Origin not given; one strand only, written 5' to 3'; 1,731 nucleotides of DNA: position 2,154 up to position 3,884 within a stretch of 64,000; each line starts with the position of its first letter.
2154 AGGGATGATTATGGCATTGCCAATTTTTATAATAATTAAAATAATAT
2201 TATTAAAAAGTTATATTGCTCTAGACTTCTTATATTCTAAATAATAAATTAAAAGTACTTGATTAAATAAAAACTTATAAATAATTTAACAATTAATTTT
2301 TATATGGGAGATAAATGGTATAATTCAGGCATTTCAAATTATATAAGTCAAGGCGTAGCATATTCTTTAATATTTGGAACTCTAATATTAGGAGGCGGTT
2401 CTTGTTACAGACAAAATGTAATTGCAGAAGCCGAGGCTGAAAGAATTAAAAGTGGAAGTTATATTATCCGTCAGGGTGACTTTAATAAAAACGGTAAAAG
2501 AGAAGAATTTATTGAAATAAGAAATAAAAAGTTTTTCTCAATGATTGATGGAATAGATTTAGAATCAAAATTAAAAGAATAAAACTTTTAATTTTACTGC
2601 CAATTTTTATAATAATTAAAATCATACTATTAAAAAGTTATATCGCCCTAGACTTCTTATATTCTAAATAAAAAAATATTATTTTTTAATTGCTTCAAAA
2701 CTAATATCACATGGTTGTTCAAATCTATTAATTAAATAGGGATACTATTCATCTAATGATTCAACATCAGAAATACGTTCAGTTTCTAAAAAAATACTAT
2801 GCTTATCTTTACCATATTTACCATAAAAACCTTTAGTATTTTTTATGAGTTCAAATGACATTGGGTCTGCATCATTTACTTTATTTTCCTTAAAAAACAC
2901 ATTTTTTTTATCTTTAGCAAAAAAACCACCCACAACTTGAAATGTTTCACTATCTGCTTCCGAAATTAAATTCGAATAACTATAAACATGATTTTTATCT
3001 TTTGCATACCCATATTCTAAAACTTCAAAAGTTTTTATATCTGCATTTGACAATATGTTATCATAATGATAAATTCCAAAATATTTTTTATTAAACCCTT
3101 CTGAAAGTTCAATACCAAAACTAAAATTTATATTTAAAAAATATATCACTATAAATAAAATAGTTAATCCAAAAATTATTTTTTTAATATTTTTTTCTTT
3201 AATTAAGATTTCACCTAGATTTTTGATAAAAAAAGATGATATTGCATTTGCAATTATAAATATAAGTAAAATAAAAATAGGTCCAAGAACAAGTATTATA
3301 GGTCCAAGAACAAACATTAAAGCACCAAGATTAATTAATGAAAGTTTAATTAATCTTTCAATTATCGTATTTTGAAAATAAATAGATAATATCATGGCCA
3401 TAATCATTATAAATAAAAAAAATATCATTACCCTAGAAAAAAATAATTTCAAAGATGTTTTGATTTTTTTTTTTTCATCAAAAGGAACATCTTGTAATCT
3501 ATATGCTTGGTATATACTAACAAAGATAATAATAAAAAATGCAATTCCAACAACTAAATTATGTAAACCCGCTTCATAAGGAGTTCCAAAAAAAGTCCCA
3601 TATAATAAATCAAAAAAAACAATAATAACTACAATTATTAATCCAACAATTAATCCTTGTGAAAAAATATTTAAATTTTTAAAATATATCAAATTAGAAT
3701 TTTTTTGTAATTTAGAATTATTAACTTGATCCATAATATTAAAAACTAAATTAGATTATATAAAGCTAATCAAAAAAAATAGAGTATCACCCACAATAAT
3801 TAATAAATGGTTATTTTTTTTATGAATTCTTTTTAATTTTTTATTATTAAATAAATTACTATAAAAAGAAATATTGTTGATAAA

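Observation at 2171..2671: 74-bp direct repeat of a gene's 3' end flanking a 92-aa ORF, with only synonymous differences between copies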

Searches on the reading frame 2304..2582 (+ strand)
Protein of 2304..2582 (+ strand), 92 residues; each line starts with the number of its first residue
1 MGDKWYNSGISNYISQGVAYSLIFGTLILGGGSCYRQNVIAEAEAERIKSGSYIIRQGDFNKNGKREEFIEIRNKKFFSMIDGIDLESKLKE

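Call 7: search_protein_families(library=pfam, proteins=[window:2304-2582:+], max_evalue=0.01)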
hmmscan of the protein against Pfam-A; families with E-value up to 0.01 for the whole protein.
window:2304-2582:+ (92 aa): 0 families

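Call 8: search_protein_families(library=phrogs, proteins=[window:2304-2582:+], max_evalue=1)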
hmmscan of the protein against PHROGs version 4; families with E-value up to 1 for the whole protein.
window:2304-2582:+ (92 aa): 3 families
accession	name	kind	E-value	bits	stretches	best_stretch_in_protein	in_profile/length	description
phrog_19050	-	unknown function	0.051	14.4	1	39-76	27-64/153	-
phrog_16892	-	unknown function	0.084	13.3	1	12-63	4-52/278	-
phrog_29957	-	unknown function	0.47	11.4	1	4-28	3-27/41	-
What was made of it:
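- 2304..2582 (+): ORF92: a small membrane-anchored protein with a single FG-GAP-like DxNxNGxxE loop, function unknown; the cargo gene. No Pfam or PHROG family (calls 7, 8).
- On Site-specific integrative element in a protein gene's 3' end (e14/icd type, archaeal iMGE): The insert holds only ORF92, which has no Pfam or PHROG family (calls 7, 8).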

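Call 9: find_homologous_proteins(query=window:2304-2579:+, max_evalue=0.01)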
Query window:2304-2579:+ (92 aa): 1 proteins with E <= 0.01 among 2 candidates.
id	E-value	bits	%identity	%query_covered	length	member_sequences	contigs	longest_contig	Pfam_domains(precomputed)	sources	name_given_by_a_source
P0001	6.0e-53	194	99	100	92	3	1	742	-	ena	-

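Call 11: find_encoding_contigs(protein=P0001, flank=10000, max_places=10)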
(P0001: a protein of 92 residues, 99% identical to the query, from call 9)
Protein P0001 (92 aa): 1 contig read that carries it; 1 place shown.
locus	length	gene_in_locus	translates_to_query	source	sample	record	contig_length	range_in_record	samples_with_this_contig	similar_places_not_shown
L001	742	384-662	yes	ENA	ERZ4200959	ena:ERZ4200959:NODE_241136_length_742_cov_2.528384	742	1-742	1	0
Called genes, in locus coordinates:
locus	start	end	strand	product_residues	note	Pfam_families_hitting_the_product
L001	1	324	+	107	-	?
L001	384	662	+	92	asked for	-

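Call 12: find_encoding_contigs(protein=window:2304-2579:+, flank=10000, max_places=10)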
Protein window:2304-2579:+ (92 aa): 23 contigs read that carry it; 7 places shown.
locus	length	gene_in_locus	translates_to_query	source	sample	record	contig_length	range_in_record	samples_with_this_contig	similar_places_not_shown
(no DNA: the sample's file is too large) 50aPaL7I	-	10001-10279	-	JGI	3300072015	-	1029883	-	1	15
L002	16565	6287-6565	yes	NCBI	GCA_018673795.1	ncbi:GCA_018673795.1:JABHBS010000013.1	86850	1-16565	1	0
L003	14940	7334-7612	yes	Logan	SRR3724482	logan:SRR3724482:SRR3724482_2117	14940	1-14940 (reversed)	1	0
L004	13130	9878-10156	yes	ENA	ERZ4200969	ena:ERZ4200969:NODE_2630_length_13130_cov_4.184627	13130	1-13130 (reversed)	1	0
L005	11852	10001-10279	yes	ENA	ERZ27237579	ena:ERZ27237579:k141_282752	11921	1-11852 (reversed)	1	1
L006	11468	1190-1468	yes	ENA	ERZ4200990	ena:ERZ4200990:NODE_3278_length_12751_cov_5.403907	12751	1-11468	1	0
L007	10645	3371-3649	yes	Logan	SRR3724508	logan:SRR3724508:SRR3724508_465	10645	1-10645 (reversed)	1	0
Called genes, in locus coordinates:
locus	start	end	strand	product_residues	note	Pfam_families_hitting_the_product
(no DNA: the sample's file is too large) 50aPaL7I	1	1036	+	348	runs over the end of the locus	PF02272:DHHA1 (faint)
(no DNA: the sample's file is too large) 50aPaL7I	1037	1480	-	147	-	-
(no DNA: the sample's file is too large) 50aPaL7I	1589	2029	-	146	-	-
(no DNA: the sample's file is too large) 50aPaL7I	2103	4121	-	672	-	PF01261:AP_endonuc_2 (faint)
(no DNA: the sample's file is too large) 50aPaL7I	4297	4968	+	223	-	PF01351:RNase_HII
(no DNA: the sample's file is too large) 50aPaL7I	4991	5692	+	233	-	-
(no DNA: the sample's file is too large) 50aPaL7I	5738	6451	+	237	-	PF05148:Methyltransf_8 (weak), PF13489:Methyltransf_23, PF07021:MetW (weak), PF13847:Methyltransf_31, PF08241:Methyltransf_11, PF08242:Methyltransf_12, PF13649:Methyltransf_25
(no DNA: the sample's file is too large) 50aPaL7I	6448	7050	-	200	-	-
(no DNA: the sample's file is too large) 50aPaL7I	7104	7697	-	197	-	-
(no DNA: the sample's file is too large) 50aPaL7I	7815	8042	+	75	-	PF01722:BolA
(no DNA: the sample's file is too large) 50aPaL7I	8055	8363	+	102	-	PF00462:Glutaredoxin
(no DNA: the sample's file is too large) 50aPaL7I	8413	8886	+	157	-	PF00027:cNMP_binding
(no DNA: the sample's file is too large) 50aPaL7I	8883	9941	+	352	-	PF01594:AI-2E_transport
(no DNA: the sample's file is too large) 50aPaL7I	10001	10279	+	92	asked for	-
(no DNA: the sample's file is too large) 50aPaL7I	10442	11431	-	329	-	PF13644:DKNYY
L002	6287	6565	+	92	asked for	-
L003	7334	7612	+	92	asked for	-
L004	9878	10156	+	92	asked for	-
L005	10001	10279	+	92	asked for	-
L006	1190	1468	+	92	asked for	-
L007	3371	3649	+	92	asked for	-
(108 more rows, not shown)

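Call 37: search_protein_representatives(protein=window:2304-2579:+)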
Query: 92 residues. Proteins with E-value up to 0.001 (for the whole library): 23; up to 1e-10: 4; up to 1e-30: 1. The best 23 are listed.
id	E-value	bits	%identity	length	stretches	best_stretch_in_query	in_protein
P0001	1.9e-53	194.2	99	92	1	1-92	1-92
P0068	6.3e-20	87.0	34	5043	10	8-71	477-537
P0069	1.2e-12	63.8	44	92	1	3-91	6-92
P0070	2.3e-12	62.9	43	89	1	6-91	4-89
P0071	4.6e-10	55.5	42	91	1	1-90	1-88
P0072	1.7e-09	53.7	48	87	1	1-89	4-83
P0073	2.3e-09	53.3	37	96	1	1-90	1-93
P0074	3.3e-08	49.6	34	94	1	1-91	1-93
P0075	3.6e-08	49.5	42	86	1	1-91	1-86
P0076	1.3e-07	47.7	38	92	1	3-92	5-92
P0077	9.4e-07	44.9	33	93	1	3-90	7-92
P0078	1.9e-06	43.9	36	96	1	1-90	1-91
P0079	5.3e-06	42.5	34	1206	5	39-67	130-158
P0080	5.6e-06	42.5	40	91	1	3-91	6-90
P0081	6.2e-06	42.3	38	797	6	49-69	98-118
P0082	8.3e-05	38.7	24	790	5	19-82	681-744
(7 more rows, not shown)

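Call 39: find_encoding_contigs(protein=P0069, flank=6000, max_places=4)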
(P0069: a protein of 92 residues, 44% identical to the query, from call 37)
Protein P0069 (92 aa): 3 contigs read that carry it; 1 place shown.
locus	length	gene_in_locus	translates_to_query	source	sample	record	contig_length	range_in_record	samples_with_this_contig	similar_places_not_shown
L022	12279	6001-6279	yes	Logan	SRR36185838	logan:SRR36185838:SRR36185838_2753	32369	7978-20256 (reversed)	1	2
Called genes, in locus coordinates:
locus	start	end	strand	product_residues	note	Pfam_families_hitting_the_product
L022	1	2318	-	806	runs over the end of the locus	PF09971:DUF2206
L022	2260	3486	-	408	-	PF13439:Glyco_transf_4, PF13477:Glyco_trans_4_2, PF20706:GT4-conflict (weak), PF00534:Glycos_transf_1, PF13692:Glyco_trans_1_4, PF13524:Glyco_trans_1_2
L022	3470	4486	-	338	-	PF00535:Glycos_transf_2, PF10111:Glyco_tranf_2_2, PF13506:Glyco_transf_21 (faint), PF13641:Glyco_tranf_2_3, PF13632:Glyco_trans_2_3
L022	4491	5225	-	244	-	PF00535:Glycos_transf_2, PF10111:Glyco_tranf_2_2 (weak)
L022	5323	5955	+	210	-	-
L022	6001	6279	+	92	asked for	-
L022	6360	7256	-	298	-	PF02661:Fic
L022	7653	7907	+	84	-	-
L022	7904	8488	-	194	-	-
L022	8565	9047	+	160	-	-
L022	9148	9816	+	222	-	-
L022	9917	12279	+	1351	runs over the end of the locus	-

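Call 41: find_encoding_contigs(protein=P0070, flank=5000, max_places=4)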
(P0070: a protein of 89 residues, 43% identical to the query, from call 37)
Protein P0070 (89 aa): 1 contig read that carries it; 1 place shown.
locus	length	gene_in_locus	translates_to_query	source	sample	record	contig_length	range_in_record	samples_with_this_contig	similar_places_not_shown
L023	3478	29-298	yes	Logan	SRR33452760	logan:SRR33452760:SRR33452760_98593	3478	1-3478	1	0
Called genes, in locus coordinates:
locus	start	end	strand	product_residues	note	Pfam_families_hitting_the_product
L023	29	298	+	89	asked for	-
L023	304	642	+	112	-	-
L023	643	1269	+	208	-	PF13487:HD_5, PF01966:HD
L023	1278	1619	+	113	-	-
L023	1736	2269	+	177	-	PF00383:dCMP_cyt_deam_1, PF14437:MafB19-deam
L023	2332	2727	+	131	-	PF01092:Ribosomal_S6e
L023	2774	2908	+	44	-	-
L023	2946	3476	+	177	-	?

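Call 42: find_encoding_contigs(protein=P0072, flank=5000, max_places=4)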
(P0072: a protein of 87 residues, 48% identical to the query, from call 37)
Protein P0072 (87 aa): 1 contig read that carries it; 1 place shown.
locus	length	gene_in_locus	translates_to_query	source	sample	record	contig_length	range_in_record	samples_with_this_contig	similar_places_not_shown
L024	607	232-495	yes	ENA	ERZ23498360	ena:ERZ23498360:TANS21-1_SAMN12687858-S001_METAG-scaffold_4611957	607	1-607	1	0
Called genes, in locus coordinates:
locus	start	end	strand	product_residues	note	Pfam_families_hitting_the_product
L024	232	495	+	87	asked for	-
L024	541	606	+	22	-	?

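Call 52: find_related_loci(query=window:2304-2579:+, collection=viral_contigs, flank=5000)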
Query window:2304-2579:+ (92 aa) in viral_contigs; peptide patterns used: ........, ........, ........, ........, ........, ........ (x = any residue, [..] = any of these).
23 stretches matched a pattern, but none encodes a relative of the query by tblastn (E <= 1e-3).

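Call 53: list_cluster_members(proteins=[window:2304-2579:+, window:1186-2241:+, window:4966-6357:+, window:2745-3731:-, window:3924-4439:-, P0069, P0010, P0007])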
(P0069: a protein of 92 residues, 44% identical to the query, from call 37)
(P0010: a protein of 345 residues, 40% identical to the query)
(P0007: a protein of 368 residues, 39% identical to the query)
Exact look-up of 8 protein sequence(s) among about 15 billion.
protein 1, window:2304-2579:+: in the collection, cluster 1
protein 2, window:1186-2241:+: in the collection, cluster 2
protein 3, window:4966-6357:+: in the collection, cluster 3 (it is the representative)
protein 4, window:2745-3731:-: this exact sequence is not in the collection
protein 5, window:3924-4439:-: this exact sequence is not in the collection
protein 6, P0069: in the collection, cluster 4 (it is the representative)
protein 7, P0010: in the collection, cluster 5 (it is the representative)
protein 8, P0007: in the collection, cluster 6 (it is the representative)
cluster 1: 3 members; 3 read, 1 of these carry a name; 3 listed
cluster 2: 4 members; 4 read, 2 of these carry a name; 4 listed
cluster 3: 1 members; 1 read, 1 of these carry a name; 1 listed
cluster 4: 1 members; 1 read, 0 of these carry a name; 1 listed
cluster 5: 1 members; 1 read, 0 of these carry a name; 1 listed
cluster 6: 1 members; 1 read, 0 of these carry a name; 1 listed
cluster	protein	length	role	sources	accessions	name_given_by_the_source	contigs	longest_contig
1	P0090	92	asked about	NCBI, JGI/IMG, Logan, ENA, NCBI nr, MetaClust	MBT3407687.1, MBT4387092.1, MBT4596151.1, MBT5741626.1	hypothetical protein HOK68_04795 [Candidatus Woesearchaeota archaeon] | hypothetical protein | hypothetical protein [Candidatus Woesearchaeota archaeon]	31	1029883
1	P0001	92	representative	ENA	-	-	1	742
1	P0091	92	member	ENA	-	-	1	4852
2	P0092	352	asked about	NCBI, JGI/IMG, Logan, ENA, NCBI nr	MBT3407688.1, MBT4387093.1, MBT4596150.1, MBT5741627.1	AI-2E family transporter [Candidatus Woesearchaeota archaeon] | predicted PurR-regulated permease PerM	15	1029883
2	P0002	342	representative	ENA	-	-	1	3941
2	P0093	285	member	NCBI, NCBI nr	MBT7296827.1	AI-2E family transporter, partial [Candidatus Woesearchaeota archaeon] | AI-2E family transporter [Candidatus Woesearchaeota archaeon]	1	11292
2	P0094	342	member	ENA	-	-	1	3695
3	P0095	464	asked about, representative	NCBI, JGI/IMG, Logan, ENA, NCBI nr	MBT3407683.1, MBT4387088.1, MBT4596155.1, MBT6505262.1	Fe-S cluster assembly protein SufB [Candidatus Woesearchaeota archaeon] | Fe-S cluster assembly protein SufB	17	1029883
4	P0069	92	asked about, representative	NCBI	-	-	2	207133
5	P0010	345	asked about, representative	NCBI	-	-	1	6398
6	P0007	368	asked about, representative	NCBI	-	-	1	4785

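Call 70: predict_structure(alignment_id=A1)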
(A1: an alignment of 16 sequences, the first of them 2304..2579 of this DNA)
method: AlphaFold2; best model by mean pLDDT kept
length: 92 residues; sequences in the alignment: 16
mean_pLDDT: 69.0   pTM: 0.38
mean pLDDT of the five models: 69.0, 68.4, 67.8, 67.3, 66.3
residues with pLDDT >= 90: 14; 70-90: 25; 50-70: 46; < 50: 7
segments of 3 or more residues with pLDDT < 50: 1-4
pLDDT, mean of each block of 10 residues (from residue 1): 49 59 64 52 58 80 91 83 86 68
secondary structure, 60 per line:
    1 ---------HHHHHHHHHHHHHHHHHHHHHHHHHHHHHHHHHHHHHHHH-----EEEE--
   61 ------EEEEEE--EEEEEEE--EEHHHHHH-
elements in order: H10-49 E55-58 E67-72 E75-81 H86-91

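Call 73: fold_search(model_id=the predicted structure, library=pdb)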
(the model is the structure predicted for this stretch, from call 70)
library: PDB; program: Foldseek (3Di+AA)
matches with E <= 10: 146; with E <= 0.001: 0
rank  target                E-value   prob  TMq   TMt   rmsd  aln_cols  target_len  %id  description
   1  5vzl_C                9.8e-01  0.25  0.26  0.27   5.4        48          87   14  cryo-EM structure of the Cas9-sgRNA-AcrIIA4 anti-CRISPR complex (released 2017-07-26)
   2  5vw1_B                1.6e+00  0.30  0.30  0.31   5.7        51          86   14  Crystal structure of SpyCas9-sgRNA-AcrIIA4 ternary complex (released 2017-06-28)
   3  3adj                  1.8e+00  0.13  0.23  0.27   7.9        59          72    8  Structure of Arabidopsis HYL1 and its molecular implications for miRNA processing (released 2010-05-26)
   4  9jvc_MODEL_1_A        1.9e+00  0.14  0.26  0.29   6.2        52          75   13  Solution Structure of DRB2 dsRBD1 (released 2025-06-18)
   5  1e0s                  2.1e+00  0.11  0.20  0.12   4.5        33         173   21  small G protein Arf6-GDP (released 2000-04-18)
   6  3k53_B                2.1e+00  0.08  0.15  0.07   5.0        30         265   27  Crystal Structure of NFeoB from P. furiosus (released 2010-05-26)
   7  3oa4                  2.3e+00  0.18  0.24  0.17   7.7        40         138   20  CRYSTAL STRUCTURE OF hypothetical protein BH1468 from Bacillus halodurans C-125 (released 2010-08-18)
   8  9b9s                  3.0e+00  0.08  0.24  0.12  18.9        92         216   17  Crystal structure of the ligand binding domain of the Halomonas titanicae chemoreceptor Htc10 in complex with guanine (released 2024-11-20)
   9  9ba3_D                3.2e+00  0.05  0.19  0.13  20.3        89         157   16  High-resolution crystal structure of the ligand binding domain of the Halomonas titanicae chemoreceptor Htc10 in compl (released 2024-11-20)
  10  1r7l_A                3.4e+00  0.18  0.25  0.23   8.0        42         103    7  2.0 A Crystal Structure of a Phage Protein from Bacillus cereus ATCC 14579 (released 2004-07-06)
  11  8wjn_B                3.6e+00  0.08  0.26  0.07  12.8        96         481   14  Cryo-EM structure of 6-subunit Smc5/6 head region (released 2024-06-26)
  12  9f91_J                3.6e+00  0.06  0.20  0.24  10.0        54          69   15  Crystal structure of a designed Respiratory Syncytial Virus immunogen in complex with RSV90 fab (released 2025-05-21)
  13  9r2r_D                4.0e+00  0.08  0.22  0.17  11.0        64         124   16  De novo designed M7 protein fold (released 2025-05-14)
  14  7d8r_B                4.3e+00  0.12  0.31  0.20  10.1        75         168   12  MITF HLHLZ structure (released 2021-10-13)
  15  7mph_F                4.3e+00  0.06  0.18  0.18   8.3        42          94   21  GRB2 SH2 Domain with Compound 7 (released 2021-09-22)
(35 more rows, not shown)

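Call 74: search_protein_families(library=pfam, proteins=[P0079, P0081, P0082, P0069, P0073], max_evalue=0.01)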
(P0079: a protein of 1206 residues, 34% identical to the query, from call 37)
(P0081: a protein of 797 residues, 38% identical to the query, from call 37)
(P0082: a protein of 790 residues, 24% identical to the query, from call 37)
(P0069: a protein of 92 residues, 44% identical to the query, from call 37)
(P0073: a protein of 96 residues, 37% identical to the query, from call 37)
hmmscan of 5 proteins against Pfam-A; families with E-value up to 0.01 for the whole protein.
P0079 (1206 aa): 5 families
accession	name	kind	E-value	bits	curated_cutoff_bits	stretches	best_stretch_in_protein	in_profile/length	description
PF13517.12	FG-GAP_3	-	5.5e-98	322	26.9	13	451-511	1-61/61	FG-GAP-like repeat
PF01839.29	FG-GAP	-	6.9e-63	208.2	22.1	10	144-172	3-37/37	FG-GAP repeat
PF12733.13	Cadherin-like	-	1.5e-17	64.2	24.2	1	822-916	1-89/89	Cadherin-like beta sandwich domain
PF07495.19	Y_Y_Y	-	2.3e-06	27.8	26.6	0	961-1002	20-59/65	Y_Y_Y domain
PF13927.12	Ig_3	-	0.00015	22.7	30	0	930-988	14-76/78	Immunoglobulin domain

P0081 (797 aa): 7 families
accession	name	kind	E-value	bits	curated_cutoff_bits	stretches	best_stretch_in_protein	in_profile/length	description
PF13517.12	FG-GAP_3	-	5.9e-114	373.1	26.9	12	463-522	1-61/61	FG-GAP-like repeat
PF01839.29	FG-GAP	-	6.8e-86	281.6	22.1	11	505-540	3-37/37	FG-GAP repeat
PF13860.13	FlgD_ig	-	1e-06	29.1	27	1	733-783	24-74/79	FlgD Ig-like domain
PF16743.10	PliI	-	1.6e-05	25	27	0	410-434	62-86/123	Periplasmic lysozyme inhibitor of I-type lysozyme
PF14783.12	BBS2_Mid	-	6.7e-05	23.4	27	0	359-376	2-19/108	Ciliary BBSome complex subunit 2, middle region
PF05658.19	YadA_head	-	0.0029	18.4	25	0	50-59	16-25/27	YadA head domain repeat (2 copies)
PF17957.7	Big_7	-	0.0031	18.6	24.1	0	598-634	1-37/70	Bacterial Ig domain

P0082 (790 aa): 3 families
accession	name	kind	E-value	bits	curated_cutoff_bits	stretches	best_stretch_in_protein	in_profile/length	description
PF18998.6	Flg_new_2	-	5.6e-70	231.7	23.6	6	268-328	10-72/73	Divergent InlB B-repeat domain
PF12690.13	BsuPI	-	1.4e-06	28.7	22.9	0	532-587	30-86/101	Intracellular proteinase inhibitor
PF03934.19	T2SSK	-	0.00018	22.2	24.2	0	282-298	22-38/63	Type II secretion system (T2SS), protein K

P0069 (92 aa): 0 families

P0073 (96 aa): 0 families
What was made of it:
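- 2304..2582 (+): The loop matches FG-GAP repeats of giant proteins (calls 37, 74).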

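Call 76: search_dna_similar(query=window:2304-2579:+, collection=plasmids, mode=protein, max_evalue=0.001)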
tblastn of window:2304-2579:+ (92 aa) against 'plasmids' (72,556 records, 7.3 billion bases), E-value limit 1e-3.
No match.

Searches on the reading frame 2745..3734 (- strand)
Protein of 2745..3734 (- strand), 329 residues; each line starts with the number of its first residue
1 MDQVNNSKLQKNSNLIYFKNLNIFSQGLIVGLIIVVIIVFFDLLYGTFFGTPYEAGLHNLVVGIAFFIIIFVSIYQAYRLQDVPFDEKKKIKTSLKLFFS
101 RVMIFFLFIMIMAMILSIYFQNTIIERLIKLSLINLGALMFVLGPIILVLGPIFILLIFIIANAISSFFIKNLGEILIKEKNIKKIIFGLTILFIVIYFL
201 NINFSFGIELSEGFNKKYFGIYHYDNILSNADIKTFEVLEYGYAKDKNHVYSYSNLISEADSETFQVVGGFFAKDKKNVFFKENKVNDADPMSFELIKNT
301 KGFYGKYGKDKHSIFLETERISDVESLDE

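Call 7: search_protein_families(library=pfam, proteins=[window:2745-3734:-], max_evalue=0.01)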
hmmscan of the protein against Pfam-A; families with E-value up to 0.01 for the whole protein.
window:2745-3734:- (329 aa): 1 family
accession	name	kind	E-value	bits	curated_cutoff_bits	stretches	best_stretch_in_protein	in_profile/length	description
PF13644.11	DKNYY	-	5.3e-16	59.9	25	2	117-283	39-140/141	DKNYY family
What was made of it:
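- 2745..4442 (-): Context: DKNYY-domain membrane protein (2745-3734) and GNAT acetyltransferase (3924-4442). Together with the insert they form a 2.3-kb block that is absent in the closest relative. Pfam (call 7).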

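Call 8: search_protein_families(library=phrogs, proteins=[window:2745-3734:-], max_evalue=1)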
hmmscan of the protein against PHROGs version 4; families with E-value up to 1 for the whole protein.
window:2745-3734:- (329 aa): 0 families
